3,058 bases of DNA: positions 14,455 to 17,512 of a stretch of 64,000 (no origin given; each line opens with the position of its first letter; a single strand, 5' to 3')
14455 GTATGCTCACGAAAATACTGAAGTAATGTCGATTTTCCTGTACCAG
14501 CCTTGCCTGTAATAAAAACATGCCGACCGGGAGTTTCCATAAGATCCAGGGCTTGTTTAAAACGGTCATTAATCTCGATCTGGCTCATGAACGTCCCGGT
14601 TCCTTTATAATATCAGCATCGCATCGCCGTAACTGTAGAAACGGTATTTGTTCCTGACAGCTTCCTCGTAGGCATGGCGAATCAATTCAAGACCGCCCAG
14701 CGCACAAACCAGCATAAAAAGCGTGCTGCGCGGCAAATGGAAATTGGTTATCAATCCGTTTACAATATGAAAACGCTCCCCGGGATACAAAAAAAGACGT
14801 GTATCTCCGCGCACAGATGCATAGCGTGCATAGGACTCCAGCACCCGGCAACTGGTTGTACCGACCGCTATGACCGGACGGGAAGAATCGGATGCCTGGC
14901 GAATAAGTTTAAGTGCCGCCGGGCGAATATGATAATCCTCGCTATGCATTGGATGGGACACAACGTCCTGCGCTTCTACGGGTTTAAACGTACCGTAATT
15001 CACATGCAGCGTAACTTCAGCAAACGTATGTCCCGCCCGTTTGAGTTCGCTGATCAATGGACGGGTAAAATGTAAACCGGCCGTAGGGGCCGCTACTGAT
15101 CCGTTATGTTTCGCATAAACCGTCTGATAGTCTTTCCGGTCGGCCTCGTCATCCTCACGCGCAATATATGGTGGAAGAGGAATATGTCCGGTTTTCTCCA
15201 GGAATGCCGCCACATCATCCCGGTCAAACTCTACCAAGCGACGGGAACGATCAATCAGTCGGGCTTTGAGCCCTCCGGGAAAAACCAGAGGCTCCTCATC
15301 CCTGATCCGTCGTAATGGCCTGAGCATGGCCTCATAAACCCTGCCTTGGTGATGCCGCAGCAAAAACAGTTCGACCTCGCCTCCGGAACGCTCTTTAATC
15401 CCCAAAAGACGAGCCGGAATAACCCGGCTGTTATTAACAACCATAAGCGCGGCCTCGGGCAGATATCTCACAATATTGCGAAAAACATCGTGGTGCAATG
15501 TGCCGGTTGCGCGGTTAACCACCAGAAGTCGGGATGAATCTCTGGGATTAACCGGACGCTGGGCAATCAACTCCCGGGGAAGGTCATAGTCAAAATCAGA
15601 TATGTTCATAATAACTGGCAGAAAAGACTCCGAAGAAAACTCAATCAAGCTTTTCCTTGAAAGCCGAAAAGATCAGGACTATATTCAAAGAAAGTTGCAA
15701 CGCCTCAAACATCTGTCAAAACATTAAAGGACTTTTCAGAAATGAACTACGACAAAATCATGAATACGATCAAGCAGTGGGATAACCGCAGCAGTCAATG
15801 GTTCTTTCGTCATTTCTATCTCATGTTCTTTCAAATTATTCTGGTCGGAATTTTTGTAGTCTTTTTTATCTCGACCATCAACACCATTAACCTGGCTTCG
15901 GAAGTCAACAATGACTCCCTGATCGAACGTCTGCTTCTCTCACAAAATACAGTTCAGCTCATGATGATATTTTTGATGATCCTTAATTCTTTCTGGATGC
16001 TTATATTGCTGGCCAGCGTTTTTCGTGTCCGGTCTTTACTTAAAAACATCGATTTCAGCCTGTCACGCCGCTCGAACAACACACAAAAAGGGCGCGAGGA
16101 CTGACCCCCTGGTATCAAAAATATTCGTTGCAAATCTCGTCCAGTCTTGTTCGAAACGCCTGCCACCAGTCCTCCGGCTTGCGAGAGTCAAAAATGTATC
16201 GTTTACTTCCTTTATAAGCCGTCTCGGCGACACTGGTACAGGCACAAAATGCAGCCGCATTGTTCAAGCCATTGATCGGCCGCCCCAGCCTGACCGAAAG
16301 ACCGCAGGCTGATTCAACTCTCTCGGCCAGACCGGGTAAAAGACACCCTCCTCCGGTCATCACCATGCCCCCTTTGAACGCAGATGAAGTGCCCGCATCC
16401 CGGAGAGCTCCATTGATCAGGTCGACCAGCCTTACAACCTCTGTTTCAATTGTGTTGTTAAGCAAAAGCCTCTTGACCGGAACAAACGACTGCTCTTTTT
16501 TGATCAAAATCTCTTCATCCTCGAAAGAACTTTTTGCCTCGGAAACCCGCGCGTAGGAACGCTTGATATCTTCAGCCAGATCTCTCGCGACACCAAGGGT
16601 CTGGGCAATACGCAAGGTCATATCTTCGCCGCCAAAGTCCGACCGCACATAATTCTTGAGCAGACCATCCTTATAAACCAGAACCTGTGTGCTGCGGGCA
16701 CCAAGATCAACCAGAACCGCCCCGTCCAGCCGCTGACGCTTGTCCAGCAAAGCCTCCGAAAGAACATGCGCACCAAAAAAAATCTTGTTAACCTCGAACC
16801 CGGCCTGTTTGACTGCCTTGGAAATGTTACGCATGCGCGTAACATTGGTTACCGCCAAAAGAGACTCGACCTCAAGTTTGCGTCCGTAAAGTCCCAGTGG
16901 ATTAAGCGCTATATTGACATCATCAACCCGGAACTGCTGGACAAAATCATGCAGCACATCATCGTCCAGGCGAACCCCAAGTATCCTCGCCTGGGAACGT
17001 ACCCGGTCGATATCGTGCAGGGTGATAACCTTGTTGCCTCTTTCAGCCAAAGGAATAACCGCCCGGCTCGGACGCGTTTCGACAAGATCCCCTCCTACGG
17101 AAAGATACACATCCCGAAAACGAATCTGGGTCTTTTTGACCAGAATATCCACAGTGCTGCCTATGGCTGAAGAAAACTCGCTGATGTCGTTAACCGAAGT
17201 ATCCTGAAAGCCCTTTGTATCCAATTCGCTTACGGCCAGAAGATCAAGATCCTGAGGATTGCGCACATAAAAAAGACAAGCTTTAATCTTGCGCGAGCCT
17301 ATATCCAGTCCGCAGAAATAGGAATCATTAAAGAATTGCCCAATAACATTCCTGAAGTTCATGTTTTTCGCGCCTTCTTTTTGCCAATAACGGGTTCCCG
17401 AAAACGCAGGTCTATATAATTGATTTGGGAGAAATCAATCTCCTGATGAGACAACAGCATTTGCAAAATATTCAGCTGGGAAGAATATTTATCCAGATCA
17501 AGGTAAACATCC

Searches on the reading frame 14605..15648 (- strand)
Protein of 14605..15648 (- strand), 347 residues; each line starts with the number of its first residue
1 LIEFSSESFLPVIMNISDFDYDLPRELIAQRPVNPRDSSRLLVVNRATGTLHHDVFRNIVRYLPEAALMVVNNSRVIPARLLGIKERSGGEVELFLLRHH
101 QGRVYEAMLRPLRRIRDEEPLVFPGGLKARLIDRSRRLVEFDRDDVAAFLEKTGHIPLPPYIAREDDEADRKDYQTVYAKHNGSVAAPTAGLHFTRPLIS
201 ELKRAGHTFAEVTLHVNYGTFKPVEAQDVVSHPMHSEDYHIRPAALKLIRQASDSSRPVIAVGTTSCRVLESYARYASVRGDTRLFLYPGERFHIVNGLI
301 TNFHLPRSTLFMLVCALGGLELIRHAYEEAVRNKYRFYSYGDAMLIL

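Call 81: search_protein_families(library=pfam, proteins=[window:14605-15648:-], max_evalue=0.0001)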
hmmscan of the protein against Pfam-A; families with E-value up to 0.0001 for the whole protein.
window:14605-15648:- (347 aa): 1 family
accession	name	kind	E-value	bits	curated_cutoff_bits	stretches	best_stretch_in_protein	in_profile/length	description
PF02547.20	Queuosine_synth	-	2.3e-126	421.7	25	1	17-346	2-322/322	Queuosine biosynthesis protein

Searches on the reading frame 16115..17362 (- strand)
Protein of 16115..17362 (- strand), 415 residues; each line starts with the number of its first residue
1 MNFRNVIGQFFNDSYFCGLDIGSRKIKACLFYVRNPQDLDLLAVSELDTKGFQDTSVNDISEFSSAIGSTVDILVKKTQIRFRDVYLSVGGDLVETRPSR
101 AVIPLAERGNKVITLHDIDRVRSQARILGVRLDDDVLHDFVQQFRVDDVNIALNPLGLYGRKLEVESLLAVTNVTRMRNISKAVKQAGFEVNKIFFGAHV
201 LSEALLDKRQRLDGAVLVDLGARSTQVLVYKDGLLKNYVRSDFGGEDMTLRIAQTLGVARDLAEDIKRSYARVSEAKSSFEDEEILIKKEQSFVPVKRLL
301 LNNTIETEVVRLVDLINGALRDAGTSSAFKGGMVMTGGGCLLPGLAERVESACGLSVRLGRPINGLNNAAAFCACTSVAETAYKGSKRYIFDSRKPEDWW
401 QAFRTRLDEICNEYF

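Call 82: search_protein_families(library=pfam, proteins=[window:16115-17362:-], max_evalue=0.0001)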
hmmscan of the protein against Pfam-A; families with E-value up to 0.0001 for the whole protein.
window:16115-17362:- (415 aa): 4 families
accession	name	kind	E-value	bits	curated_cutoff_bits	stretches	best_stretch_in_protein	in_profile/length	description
PF14450.12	FtsA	-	1.1e-17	65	31.8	1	216-369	1-120/127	Cell division protein FtsA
PF02491.25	SHS2_FTSA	-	8.7e-12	45.7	25.4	1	94-167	4-75/79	SHS2 domain inserted in FTSA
PF11104.14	PilM_2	-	2.1e-08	33.9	27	0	166-269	127-236/340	Type IV pilus assembly protein PilM;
PF06723.19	MreB_Mbl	-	1.1e-05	24.8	27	1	213-360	145-304/327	MreB/Mbl protein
